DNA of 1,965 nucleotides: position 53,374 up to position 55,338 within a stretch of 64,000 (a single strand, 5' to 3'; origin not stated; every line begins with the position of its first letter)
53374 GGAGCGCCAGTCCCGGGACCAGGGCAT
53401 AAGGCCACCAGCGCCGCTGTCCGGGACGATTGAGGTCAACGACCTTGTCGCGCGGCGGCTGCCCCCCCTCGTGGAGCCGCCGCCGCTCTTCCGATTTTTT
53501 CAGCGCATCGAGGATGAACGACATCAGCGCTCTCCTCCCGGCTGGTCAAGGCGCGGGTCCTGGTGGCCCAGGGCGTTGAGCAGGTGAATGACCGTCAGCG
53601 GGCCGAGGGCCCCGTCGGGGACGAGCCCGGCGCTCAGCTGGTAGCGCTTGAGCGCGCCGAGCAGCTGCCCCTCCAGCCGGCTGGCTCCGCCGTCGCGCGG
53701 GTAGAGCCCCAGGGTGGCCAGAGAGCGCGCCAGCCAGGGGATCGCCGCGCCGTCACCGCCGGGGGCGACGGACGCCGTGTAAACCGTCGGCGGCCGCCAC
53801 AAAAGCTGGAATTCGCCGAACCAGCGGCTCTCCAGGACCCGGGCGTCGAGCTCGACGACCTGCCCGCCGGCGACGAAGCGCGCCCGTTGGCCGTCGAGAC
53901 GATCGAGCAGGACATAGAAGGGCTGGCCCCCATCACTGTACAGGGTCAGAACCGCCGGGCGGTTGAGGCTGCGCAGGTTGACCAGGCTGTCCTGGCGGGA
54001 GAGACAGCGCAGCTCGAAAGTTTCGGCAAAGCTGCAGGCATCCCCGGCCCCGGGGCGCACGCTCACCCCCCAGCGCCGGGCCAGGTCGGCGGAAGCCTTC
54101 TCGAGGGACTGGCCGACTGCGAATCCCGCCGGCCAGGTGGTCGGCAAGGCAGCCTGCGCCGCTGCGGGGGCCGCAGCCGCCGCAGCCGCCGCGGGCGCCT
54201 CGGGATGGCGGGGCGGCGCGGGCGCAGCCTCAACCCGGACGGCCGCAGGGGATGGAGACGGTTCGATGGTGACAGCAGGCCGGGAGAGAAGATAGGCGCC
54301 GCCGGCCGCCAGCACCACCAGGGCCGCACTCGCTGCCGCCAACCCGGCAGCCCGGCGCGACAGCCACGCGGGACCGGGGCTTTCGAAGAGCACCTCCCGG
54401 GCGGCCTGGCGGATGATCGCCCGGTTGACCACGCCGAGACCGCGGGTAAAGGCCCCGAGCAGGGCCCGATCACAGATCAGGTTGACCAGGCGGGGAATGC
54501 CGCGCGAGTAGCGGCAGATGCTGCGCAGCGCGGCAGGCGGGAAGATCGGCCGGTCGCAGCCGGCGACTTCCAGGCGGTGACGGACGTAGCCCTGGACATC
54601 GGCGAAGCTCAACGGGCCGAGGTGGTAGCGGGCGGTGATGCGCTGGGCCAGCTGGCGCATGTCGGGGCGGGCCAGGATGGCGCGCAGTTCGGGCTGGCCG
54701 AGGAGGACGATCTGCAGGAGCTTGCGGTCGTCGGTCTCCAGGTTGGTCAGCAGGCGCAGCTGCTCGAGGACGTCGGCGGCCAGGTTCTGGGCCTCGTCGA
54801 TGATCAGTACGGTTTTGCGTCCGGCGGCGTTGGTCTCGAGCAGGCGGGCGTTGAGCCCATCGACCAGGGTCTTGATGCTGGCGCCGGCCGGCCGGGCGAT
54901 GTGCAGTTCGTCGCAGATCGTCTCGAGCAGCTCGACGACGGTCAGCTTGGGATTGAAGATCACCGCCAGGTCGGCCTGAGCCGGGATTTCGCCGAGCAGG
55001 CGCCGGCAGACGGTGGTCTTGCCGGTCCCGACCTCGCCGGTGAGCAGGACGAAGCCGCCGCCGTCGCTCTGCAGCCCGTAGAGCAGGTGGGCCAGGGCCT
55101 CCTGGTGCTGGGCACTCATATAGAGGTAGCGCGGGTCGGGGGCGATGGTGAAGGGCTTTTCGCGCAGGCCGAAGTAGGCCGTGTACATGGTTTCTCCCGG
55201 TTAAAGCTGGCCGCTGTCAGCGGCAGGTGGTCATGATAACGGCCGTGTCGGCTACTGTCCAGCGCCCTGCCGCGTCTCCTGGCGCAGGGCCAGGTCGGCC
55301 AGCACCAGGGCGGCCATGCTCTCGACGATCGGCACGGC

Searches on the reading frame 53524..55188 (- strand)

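Call 8: search_protein_families(library=pfam, proteins=[window:53524-55188:-])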
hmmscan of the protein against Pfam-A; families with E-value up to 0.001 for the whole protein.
window:53524-55188:- (554 aa): 9 families
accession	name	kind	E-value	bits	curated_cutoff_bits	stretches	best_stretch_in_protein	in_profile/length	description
PF13401.12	AAA_22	-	8.6e-27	94.5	27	1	43-172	4-130/130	AAA domain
PF13191.12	AAA_16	-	2.3e-13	51.4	32.6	1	22-157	2-164/167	AAA ATPase domain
PF21327.3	GspA_C39-like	-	9.8e-06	26.4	27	1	384-464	18-97/97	GspA, peptidase C39-like domain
PF13604.12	AAA_30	-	1.3e-05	25.4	27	1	39-184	13-144/191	AAA domain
PF00004.35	AAA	-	0.00014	22.8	21.2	1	47-140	1-73/131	ATPase family associated with various cellular activities (AAA)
PF07728.20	AAA_5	-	0.00025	21.5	22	1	47-148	2-90/139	AAA domain (dynein-related subfamily)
PF25199.1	nSTAND_NTPase5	-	0.00032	21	34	0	30-162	27-130/145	Novel STAND NTPase 5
PF10412.15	TrwB_AAD_bind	-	0.00032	20.1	20.5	1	47-80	18-51/387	Type IV secretion-system coupling protein DNA-binding domain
PF13245.12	AAA_19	-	0.00045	20.8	25.1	0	46-158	13-121/134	AAA domain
